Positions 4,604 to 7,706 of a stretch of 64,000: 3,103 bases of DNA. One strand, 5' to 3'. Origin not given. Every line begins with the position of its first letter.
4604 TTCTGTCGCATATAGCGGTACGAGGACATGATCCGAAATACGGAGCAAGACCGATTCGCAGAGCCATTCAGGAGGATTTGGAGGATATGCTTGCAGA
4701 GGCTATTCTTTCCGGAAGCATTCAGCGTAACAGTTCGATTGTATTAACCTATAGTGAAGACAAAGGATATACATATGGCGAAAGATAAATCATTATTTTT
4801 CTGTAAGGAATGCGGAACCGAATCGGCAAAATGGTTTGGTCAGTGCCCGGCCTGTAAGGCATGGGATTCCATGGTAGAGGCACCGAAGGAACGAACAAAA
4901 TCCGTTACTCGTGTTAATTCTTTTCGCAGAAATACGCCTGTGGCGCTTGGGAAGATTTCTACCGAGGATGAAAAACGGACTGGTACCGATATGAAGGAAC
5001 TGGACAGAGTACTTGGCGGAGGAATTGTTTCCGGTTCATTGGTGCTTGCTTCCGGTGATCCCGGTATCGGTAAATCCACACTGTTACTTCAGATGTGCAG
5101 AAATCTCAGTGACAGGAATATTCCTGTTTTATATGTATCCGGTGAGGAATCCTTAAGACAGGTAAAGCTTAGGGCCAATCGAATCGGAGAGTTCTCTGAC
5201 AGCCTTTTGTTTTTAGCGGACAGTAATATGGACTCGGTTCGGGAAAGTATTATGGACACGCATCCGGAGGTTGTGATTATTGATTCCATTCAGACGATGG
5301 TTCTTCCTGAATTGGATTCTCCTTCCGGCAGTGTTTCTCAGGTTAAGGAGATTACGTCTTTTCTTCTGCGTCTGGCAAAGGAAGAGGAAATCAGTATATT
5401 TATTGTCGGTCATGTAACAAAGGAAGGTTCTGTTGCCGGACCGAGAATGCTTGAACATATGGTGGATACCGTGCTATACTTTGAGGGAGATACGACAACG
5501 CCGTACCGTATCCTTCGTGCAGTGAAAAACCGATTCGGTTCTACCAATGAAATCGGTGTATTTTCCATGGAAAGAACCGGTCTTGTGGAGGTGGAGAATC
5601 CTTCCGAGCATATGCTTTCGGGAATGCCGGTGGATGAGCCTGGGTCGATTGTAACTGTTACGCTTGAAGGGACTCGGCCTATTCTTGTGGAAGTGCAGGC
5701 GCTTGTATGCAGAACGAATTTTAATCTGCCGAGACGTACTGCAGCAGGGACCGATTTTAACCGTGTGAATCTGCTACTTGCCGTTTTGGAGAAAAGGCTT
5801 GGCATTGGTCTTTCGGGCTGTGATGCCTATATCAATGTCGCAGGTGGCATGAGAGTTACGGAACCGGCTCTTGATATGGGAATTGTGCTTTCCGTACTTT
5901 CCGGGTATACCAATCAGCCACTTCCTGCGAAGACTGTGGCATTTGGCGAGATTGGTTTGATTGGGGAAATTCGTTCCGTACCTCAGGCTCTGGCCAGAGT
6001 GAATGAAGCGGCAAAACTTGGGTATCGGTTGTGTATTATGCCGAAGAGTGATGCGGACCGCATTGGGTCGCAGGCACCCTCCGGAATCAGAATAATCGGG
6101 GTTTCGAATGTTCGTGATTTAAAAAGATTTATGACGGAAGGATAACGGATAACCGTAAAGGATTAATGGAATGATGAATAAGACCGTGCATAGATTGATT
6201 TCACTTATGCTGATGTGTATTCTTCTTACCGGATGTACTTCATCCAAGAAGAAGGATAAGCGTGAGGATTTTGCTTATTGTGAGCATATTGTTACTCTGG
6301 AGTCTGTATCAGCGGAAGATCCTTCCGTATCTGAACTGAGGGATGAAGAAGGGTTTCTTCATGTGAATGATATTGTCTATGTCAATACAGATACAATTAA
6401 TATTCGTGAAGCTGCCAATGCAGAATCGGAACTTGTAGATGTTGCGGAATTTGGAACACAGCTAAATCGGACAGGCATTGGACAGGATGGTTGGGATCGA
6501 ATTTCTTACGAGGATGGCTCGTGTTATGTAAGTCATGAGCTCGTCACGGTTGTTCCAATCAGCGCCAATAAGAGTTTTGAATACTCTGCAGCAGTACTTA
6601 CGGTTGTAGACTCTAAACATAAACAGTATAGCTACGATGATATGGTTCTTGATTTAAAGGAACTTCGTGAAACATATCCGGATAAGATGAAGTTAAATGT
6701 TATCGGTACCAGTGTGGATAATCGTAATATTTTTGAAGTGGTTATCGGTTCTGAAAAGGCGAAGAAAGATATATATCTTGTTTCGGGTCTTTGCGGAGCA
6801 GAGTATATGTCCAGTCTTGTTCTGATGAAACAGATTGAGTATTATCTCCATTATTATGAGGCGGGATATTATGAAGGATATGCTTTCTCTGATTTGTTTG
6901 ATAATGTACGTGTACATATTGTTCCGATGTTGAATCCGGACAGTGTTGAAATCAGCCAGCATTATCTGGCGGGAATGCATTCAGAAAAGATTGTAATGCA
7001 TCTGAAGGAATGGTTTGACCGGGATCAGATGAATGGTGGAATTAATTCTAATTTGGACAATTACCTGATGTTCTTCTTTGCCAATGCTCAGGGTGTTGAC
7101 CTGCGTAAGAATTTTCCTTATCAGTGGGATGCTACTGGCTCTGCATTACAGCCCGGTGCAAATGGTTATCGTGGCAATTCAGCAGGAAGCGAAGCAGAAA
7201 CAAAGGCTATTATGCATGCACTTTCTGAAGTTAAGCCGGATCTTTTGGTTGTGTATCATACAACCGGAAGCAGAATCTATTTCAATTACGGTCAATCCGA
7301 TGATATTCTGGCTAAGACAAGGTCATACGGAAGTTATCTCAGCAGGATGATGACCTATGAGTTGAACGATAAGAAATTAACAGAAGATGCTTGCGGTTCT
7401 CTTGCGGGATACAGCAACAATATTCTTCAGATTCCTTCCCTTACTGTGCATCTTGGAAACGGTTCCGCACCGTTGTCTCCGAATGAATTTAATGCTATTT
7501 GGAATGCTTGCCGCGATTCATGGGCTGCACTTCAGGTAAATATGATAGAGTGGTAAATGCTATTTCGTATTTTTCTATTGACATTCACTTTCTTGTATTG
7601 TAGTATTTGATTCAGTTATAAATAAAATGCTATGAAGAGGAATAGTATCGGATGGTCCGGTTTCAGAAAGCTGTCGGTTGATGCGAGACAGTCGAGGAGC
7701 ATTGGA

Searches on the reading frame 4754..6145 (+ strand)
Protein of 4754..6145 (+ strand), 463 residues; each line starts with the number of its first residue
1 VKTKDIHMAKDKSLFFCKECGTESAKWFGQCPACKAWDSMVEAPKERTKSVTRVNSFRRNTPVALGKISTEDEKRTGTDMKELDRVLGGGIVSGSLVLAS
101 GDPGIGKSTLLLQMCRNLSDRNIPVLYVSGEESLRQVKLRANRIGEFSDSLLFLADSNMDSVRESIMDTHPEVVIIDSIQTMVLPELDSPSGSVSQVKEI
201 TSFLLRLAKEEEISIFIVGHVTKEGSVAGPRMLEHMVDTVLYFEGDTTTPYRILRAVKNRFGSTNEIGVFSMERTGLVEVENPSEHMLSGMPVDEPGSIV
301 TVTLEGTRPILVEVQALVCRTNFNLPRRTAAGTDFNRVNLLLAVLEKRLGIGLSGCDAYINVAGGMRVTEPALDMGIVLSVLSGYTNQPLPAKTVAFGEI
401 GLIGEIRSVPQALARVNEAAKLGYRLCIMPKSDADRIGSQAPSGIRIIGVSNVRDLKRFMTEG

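Call 35: search_protein_families(library=pfam, proteins=[window:4754-6145:+])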
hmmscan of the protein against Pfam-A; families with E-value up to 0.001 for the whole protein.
window:4754-6145:+ (463 aa): 11 families
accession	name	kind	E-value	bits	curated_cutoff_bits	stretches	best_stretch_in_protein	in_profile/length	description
PF06745.19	ATPase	-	3.3e-14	53.3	26.6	1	78-145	3-71/231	KaiC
PF13481.12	AAA_25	-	1.4e-13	51.4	27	1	80-225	19-194/195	AAA domain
PF18073.7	Zn_ribbon_LapB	-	2.3e-12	46.8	25.7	1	17-42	3-28/28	Rubredoxin metal binding domain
PF03796.21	DnaB_C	-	2.8e-09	37.2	27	1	78-140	4-66/255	DnaB-like helicase C terminal domain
PF13541.12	ChlI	-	5.4e-09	36.4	27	1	360-432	47-120/121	Subunit ChlI of Mg-chelatase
PF13401.12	AAA_22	-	2.7e-05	24.9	27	1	95-220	6-123/130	AAA domain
PF00004.35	AAA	-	5e-05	24.2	21.2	1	97-223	1-110/131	ATPase family associated with various cellular activities (AAA)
PF10483.15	Elong_Iki1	-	8.8e-05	22.6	22.5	1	109-244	28-154/292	Elongator subunit Iki1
PF13191.12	AAA_16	-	0.0002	22.4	32.6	1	83-134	12-69/167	AAA ATPase domain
PF25199.1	nSTAND_NTPase5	-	0.00061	20.1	34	0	95-154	42-100/145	Novel STAND NTPase 5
PF01637.24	ATPase_2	-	0.0007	19.9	33.2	0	101-219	27-154/225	ATPase domain predominantly from Archaea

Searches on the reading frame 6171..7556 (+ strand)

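Call 35: search_protein_families(library=pfam, proteins=[window:6171-7556:+])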
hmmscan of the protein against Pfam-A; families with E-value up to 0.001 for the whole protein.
window:6171-7556:+ (461 aa): 2 families
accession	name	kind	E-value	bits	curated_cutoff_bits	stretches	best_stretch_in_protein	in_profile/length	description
PF00246.29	Peptidase_M14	-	2.2e-31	110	21.6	1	162-385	5-204/286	Zinc carboxypeptidase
PF08239.17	SH3_3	-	0.00047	20.7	27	0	75-125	2-53/54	Bacterial SH3 domain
